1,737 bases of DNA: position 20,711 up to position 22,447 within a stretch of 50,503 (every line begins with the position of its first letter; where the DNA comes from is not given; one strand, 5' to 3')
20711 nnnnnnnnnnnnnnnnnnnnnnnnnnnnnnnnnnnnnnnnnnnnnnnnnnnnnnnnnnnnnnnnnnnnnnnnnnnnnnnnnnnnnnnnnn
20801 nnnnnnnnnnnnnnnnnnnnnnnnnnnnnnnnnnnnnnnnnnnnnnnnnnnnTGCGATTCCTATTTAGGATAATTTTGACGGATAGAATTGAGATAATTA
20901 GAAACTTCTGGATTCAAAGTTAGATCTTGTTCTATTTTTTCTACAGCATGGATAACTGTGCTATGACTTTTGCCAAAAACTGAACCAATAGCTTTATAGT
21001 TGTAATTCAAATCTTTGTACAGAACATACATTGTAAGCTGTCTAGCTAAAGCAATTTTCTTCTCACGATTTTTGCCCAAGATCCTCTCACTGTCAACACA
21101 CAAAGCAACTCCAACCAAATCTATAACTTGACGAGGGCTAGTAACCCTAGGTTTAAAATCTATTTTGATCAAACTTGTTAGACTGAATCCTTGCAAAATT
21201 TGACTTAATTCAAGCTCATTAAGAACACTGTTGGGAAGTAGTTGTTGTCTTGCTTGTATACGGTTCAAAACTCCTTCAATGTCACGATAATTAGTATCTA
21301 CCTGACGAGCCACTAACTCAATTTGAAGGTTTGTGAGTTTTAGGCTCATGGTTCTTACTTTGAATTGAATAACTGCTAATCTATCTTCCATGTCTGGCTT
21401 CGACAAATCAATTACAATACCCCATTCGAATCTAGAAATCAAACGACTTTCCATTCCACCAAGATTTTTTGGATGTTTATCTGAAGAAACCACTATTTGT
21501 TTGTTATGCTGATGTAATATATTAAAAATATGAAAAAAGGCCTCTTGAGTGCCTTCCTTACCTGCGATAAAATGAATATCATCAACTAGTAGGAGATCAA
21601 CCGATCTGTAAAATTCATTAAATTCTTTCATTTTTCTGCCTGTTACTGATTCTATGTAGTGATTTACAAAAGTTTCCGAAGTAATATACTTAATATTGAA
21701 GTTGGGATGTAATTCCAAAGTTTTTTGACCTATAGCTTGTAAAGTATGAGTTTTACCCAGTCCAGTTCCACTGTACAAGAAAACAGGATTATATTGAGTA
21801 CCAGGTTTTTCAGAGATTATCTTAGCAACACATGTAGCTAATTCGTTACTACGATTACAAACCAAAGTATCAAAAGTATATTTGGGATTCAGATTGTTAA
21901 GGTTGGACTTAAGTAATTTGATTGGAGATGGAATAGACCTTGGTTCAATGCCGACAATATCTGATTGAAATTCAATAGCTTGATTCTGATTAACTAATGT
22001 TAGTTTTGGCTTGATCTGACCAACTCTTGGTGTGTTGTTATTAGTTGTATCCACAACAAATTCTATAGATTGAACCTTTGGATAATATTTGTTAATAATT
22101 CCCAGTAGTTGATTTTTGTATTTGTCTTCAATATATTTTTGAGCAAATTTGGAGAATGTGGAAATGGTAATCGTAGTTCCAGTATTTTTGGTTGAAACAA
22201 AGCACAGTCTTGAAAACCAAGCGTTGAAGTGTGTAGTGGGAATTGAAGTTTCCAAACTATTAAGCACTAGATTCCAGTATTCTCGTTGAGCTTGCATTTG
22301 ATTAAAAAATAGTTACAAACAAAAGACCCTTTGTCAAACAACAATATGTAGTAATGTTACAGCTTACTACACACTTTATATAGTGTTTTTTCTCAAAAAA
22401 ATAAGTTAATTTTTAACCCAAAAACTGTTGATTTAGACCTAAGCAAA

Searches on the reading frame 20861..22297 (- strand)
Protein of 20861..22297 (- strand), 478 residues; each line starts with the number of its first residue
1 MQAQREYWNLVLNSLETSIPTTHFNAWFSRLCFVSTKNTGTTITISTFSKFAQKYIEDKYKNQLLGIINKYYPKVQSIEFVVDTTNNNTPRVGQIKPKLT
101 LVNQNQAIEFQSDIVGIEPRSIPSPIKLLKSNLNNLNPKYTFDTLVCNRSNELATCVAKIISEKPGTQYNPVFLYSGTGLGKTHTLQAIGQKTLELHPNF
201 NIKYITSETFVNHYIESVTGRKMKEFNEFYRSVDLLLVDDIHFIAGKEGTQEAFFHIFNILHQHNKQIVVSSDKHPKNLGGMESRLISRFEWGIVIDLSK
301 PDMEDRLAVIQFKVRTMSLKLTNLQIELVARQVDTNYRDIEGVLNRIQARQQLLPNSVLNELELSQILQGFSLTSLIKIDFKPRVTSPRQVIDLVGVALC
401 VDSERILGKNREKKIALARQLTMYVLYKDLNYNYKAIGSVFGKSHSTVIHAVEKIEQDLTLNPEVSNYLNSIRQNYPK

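Call 78: search_protein_families(library=ncbifam, proteins=[window:20861-22297:-], max_evalue=1e-10)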
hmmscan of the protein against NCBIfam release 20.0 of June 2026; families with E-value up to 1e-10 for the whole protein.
window:20861-22297:- (478 aa): 6 families
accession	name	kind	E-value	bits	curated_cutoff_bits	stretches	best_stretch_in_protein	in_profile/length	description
TIGR00362.1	DnaA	equivalog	1.9e-122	409.5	343.9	1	8-474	1-435/437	chromosomal replication initiator protein DnaA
NF001154.0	PRK00149.3-3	equivalog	1.4e-90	304.5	410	1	19-475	22-457/462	chromosomal replication initiator protein DnaA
NF009087.0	PRK12422.1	equivalog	2e-68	231.6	657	1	129-473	97-440/455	chromosomal replication initiator protein DnaA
TIGR03420.1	DnaA_homol_Hda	equivalog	6.8e-23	81.4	194.8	1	136-348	8-206/226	DnaA regulatory inactivator Hda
NF005982.0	PRK08084.1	equivalog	6.2e-14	52.1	268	1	141-347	20-213/235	DnaA inactivator Hda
NF038214.1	IS21_help_AAA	equivalog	4.1e-11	43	200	1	170-272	91-191/232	IS21-like element helper ATPase IstB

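Call 79: find_homologous_proteins(query=window:20861-22297:-, max_evalue=1e-30)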
Query window:20861-22297:- (478 aa): 6504 proteins with E <= 1e-30 among 8000 candidates; the best 120 are listed.
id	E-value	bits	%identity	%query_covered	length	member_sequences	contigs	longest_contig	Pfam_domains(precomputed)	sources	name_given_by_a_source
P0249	0.0e+0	1065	100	100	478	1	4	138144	PF11638.14,PF01695.24,PF00308.25,PF08299.18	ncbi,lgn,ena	-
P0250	2.4e-272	922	85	100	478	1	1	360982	PF11638.14,PF01695.24,PF00308.25,PF08299.18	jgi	jgi:chromosomal replication initiator protein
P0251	9.4e-227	771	71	100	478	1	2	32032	PF11638.14,PF01695.24,PF00308.25,PF08299.18,PF00004.36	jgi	jgi:chromosomal replication initiator protein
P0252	1.8e-208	711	68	100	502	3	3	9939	PF11638.14,PF01695.24,PF00308.25,PF08299.18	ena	-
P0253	1.0e-190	653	64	100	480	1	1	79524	PF11638.14,PF00308.25,PF08299.18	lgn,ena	-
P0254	1.1e-183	630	58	100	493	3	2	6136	PF11638.14,PF01695.24,PF00308.25,PF08299.18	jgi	jgi:chromosomal replication initiator protein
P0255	2.1e-160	553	54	99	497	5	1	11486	PF11638.14,PF01695.24,PF00308.25,PF08299.18,PF00004.36,PF13401.13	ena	-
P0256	1.1e-159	550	54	97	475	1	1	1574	PF11638.14,PF01695.24,PF00308.25,PF08299.18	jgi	jgi:chromosomal replication initiator protein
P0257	2.5e-158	546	53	99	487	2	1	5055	PF11638.14,PF01695.24,PF00308.25,PF08299.18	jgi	jgi:chromosomal replication initiator protein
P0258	3.1e-158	546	54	99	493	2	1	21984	PF11638.14,PF01695.24,PF00308.25,PF08299.18,PF00004.36,PF13401.13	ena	-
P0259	3.2e-158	546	53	97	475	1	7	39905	PF11638.14,PF01695.24,PF00308.25,PF08299.18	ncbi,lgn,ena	-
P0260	3.8e-158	545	54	95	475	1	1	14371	PF11638.14,PF01695.24,PF00308.25,PF08299.18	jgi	jgi:chromosomal replication initiator protein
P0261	1.6e-157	543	54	95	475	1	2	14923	PF11638.14,PF01695.24,PF00308.25,PF08299.18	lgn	-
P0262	1.9e-157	543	55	95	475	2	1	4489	PF11638.14,PF01695.24,PF00308.25,PF08299.18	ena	-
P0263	7.1e-157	541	52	99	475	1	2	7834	PF11638.14,PF01695.24,PF00308.25,PF08299.18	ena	-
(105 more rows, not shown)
